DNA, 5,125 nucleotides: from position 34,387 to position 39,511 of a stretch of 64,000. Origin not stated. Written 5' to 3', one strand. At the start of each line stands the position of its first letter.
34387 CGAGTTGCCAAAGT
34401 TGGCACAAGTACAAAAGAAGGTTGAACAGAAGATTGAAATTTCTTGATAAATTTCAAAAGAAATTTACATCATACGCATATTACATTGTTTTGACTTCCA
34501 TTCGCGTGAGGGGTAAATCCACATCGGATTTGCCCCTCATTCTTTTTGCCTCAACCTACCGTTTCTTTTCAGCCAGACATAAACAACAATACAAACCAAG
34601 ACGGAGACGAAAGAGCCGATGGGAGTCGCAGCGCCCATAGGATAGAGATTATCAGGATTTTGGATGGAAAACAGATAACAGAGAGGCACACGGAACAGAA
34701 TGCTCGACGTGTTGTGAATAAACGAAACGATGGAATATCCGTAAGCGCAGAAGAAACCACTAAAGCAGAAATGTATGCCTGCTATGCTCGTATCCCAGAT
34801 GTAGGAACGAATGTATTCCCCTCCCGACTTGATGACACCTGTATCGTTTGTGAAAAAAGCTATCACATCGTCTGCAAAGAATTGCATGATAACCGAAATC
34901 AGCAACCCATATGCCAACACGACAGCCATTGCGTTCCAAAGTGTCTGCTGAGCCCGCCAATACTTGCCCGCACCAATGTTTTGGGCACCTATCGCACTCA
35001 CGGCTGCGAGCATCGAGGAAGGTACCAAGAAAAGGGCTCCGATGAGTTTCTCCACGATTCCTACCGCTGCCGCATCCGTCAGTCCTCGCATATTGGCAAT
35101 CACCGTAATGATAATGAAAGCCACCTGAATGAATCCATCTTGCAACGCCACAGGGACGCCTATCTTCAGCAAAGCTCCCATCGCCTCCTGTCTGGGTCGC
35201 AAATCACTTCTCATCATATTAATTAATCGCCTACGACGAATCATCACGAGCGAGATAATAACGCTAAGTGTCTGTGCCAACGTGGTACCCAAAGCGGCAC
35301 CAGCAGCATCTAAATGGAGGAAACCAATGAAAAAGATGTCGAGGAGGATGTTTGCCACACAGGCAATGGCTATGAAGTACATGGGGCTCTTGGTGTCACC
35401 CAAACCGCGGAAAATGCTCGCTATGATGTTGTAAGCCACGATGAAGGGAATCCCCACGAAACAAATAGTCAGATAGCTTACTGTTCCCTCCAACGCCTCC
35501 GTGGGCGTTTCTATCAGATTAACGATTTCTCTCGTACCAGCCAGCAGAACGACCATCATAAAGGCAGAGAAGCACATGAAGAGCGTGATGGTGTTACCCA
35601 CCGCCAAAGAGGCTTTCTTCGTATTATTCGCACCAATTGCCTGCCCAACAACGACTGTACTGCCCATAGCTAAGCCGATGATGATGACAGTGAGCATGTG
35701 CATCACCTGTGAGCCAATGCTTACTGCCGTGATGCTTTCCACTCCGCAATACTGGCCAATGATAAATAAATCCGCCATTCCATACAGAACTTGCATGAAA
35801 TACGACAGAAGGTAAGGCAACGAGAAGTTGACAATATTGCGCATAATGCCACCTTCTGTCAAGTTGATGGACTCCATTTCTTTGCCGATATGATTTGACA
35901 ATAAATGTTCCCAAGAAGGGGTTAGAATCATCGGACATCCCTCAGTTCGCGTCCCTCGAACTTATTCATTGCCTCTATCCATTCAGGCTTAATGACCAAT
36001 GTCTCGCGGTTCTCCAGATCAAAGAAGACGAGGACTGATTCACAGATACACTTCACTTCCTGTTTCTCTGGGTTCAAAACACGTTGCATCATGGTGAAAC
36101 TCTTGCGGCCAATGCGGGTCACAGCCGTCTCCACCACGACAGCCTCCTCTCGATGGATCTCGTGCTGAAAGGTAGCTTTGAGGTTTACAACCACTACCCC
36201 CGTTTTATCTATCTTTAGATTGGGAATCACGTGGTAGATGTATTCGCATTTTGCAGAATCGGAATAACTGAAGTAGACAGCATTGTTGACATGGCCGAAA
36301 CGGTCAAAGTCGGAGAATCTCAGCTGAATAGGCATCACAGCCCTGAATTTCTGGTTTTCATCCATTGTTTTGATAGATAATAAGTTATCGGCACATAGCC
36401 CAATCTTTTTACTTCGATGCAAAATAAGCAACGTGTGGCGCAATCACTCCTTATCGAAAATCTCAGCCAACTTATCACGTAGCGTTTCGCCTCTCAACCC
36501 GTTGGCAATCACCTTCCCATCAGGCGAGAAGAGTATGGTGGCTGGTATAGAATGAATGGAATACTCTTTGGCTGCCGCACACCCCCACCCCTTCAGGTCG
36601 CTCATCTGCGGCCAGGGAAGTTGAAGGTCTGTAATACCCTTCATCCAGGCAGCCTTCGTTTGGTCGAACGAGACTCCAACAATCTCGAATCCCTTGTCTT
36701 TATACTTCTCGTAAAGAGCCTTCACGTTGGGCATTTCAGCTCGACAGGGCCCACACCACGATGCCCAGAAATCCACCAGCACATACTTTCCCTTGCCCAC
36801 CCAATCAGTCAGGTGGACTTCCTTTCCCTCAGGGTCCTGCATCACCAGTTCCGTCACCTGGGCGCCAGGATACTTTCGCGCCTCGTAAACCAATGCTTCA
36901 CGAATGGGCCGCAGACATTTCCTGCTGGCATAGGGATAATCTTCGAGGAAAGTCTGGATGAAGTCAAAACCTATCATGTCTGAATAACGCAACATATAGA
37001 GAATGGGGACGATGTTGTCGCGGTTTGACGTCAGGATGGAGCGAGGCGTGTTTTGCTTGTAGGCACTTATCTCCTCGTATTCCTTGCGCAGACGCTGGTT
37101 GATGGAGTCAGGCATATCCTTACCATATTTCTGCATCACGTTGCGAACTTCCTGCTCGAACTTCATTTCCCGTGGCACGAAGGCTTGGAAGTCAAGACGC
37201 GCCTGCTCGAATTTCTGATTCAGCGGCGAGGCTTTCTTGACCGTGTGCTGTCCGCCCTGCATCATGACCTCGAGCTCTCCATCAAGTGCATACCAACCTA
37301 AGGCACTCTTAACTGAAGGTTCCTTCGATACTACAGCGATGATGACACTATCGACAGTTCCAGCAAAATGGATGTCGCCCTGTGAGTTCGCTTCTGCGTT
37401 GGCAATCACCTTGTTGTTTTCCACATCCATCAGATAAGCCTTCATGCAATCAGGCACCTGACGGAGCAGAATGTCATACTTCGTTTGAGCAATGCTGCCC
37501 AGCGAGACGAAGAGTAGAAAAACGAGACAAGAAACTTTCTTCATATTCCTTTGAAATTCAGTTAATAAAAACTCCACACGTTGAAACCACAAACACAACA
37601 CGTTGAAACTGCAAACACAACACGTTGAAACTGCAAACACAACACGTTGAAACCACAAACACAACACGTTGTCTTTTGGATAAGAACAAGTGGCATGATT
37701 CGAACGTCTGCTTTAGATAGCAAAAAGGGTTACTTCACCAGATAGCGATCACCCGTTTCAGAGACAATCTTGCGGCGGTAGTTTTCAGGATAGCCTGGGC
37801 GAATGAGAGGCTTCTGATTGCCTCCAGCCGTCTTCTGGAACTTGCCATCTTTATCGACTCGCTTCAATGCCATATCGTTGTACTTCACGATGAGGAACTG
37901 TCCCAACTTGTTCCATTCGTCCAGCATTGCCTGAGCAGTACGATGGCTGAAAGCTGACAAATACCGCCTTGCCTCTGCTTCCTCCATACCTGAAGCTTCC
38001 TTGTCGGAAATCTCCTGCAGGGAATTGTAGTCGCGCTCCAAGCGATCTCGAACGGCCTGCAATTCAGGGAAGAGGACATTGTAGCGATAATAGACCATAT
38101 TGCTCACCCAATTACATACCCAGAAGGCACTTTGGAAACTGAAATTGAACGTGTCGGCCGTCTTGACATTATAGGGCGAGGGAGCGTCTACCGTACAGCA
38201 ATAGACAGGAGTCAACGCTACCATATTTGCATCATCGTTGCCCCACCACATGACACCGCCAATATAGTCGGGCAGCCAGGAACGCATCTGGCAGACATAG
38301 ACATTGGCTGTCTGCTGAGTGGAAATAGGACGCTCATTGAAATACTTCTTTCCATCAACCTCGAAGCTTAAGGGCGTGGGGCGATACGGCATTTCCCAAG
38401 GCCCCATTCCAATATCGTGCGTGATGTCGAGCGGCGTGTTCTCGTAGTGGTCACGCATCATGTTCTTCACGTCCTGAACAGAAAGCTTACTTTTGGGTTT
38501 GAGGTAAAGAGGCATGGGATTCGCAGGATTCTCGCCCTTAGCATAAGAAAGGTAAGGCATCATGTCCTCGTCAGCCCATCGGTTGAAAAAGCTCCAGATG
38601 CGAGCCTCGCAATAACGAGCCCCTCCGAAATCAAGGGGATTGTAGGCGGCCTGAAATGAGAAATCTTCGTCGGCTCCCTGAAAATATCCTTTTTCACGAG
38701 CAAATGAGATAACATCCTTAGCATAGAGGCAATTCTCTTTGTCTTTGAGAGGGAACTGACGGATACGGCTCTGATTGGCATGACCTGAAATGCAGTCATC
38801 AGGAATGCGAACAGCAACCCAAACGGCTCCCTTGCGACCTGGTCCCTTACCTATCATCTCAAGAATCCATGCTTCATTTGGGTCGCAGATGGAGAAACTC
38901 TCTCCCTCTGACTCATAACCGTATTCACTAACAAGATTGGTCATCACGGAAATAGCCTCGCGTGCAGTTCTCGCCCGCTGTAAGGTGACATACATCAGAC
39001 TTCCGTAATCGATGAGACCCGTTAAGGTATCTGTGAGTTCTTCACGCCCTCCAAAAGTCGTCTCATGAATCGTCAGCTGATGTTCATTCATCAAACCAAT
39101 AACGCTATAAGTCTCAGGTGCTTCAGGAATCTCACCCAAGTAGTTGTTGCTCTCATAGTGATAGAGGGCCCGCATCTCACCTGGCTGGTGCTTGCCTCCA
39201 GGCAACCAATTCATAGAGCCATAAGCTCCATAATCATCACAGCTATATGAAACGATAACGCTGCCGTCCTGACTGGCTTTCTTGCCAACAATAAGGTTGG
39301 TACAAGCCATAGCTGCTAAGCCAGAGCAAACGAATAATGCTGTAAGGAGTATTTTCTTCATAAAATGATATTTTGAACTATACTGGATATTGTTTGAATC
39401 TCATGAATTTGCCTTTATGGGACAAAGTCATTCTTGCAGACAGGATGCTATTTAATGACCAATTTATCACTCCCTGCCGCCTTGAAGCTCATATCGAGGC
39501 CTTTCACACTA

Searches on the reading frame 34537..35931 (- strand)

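Call 10: search_protein_families(library=pfam, proteins=[window:34537-35931:-])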
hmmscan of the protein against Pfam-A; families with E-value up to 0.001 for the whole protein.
window:34537-35931:- (464 aa): 1 family
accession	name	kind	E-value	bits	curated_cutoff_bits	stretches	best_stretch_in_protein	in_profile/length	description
PF01554.23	MatE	-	1.9e-54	184.2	24.9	2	39-198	1-159/161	MatE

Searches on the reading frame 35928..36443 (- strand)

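Call 10: search_protein_families(library=pfam, proteins=[window:35928-36443:-])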
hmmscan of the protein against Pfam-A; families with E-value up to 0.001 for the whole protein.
window:35928-36443:- (171 aa): 3 families
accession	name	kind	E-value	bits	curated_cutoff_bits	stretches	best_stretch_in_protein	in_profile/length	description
PF13279.12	4HBT_2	-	4.2e-18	66.4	25.5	1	42-154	2-117/122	Thioesterase-like superfamily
PF03061.28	4HBT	-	1e-13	51.8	20.6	1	49-129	1-77/79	Thioesterase superfamily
PF20791.3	Acyl-ACP_TE_C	-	2.6e-06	28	21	1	36-107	9-70/101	Acyl-ACP thioesterase C-terminal domain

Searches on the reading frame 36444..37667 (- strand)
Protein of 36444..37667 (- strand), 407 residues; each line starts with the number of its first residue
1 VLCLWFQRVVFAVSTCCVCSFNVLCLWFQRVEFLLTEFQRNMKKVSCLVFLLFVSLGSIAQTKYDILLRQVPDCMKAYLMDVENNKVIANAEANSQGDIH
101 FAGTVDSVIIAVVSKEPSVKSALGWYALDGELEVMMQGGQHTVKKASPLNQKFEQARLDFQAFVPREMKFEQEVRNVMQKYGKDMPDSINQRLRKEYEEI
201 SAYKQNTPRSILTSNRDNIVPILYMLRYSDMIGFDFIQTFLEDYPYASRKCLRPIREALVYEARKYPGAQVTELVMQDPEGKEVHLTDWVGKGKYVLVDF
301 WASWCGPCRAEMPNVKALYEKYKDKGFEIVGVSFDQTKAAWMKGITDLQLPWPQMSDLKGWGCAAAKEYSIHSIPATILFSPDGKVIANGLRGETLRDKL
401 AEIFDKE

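Call 9: search_protein_families(library=pfam, proteins=[window:36444-37667:-])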
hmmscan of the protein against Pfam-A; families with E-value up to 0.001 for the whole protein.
window:36444-37667:- (407 aa): 6 families
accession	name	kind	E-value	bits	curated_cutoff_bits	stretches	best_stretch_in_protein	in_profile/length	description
PF13905.12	Thioredoxin_8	-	4.5e-22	78.6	27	1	293-386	1-94/94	Thioredoxin-like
PF00578.27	AhpC-TSA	-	2.6e-21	76.3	26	1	268-387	2-122/124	AhpC/TSA family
PF08534.16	Redoxin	-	1.4e-20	74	26.6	1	269-394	4-136/148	Redoxin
PF00085.26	Thioredoxin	-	7.6e-12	45.6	23.5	1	293-338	18-62/103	Thioredoxin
PF13098.12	Thioredoxin_2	-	1.3e-07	32.3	27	1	291-401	3-101/104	Thioredoxin-like domain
PF00255.25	GSHPx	-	2.3e-05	24.4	27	1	273-336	3-63/108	Glutathione peroxidase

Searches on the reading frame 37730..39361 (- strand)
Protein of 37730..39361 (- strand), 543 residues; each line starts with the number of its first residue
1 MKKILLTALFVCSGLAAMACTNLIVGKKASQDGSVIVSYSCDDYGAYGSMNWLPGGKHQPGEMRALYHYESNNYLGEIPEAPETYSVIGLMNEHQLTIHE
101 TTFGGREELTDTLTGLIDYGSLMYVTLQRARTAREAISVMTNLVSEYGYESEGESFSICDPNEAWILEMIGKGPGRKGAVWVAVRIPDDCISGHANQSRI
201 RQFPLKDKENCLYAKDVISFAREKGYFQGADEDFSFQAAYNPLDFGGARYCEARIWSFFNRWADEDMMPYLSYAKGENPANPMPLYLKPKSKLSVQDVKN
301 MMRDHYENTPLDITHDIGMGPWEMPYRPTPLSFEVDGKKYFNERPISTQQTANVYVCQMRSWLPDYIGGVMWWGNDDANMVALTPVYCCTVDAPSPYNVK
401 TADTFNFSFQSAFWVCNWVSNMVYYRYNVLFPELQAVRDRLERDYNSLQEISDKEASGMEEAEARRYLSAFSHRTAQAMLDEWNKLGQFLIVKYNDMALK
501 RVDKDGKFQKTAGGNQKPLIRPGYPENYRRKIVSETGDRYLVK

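Call 9: search_protein_families(library=pfam, proteins=[window:37730-39361:-])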
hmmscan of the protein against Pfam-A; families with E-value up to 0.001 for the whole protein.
window:37730-39361:- (543 aa): 1 family
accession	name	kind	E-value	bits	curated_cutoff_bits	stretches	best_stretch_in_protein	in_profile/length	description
PF03577.20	Peptidase_C69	-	1e-96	324.9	23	1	19-436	1-398/402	Peptidase family C69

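Call 78: find_homologous_proteins(query=window:37730-39361:-, max_evalue=1e-100)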
Query window:37730-39361:- (543 aa): 8000 proteins with E <= 1e-100 among 8000 candidates; the best 120 are listed.
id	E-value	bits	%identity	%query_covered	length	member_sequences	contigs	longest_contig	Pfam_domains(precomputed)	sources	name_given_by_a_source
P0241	0.0e+0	1236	94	100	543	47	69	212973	PF03577.21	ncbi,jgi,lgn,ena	jgi:dipeptidase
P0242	0.0e+0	1048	81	99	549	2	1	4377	PF03577.21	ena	-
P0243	0.0e+0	1023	79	98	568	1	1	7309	PF03577.21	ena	-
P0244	0.0e+0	1023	79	98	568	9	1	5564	PF03577.21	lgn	-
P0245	0.0e+0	1022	77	100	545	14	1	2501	PF03577.21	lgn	-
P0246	0.0e+0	1021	78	100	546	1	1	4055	PF03577.21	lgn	-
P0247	0.0e+0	1021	79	98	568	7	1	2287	PF03577.21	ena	-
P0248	0.0e+0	1015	78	99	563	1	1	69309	PF03577.21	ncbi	-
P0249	2.3e-298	1009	76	100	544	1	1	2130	PF03577.21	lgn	-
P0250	8.0e-296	1000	76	100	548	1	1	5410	PF03577.21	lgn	-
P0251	3.3e-295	998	76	100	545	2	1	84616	PF03577.21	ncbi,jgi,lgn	-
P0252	1.1e-294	997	77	99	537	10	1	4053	PF03577.21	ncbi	-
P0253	1.5e-293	993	76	100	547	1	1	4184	PF03577.21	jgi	-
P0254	2.6e-293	992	76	100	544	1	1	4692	PF03577.21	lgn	-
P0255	2.6e-293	992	76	100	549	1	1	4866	PF03577.21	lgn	-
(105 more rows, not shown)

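Call 79: find_encoding_contigs(protein=P0241, flank=2500, max_places=6)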
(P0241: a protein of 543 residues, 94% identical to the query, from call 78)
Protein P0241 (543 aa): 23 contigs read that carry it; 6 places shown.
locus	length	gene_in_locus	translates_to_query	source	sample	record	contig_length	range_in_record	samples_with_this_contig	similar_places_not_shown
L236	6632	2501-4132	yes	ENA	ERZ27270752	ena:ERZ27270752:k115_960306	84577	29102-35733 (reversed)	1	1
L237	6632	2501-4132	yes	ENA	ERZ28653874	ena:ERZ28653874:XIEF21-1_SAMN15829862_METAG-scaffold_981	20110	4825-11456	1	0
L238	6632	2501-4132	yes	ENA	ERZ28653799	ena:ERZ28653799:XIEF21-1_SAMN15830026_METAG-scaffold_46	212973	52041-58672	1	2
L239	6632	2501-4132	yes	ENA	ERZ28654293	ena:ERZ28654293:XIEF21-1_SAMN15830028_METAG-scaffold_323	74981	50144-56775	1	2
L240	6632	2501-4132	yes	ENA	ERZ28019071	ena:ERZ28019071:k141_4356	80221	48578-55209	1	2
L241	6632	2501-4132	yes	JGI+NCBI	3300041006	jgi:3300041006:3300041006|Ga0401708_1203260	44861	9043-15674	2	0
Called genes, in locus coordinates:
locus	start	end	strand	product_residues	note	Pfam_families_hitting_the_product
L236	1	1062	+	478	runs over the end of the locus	-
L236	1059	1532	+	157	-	PF02590:SPOUT_MTase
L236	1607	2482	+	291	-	PF02749:QRPTase_N, PF01729:QRPTase_C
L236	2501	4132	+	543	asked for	PF03577:Peptidase_C69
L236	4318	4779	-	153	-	-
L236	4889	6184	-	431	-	PF22244:GCE_fung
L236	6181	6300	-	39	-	-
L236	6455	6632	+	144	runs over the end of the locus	PF20791:Acyl-ACP_TE_C (weak), PF13279:4HBT_2, PF03061:4HBT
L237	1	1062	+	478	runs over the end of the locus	-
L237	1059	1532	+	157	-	PF02590:SPOUT_MTase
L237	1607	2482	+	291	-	PF02749:QRPTase_N, PF01729:QRPTase_C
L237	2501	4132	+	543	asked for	PF03577:Peptidase_C69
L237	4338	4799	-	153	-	-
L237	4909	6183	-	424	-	PF22244:GCE_fung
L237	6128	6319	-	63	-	-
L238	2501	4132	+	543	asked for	PF03577:Peptidase_C69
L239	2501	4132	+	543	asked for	PF03577:Peptidase_C69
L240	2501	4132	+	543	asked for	PF03577:Peptidase_C69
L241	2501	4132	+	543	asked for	PF03577:Peptidase_C69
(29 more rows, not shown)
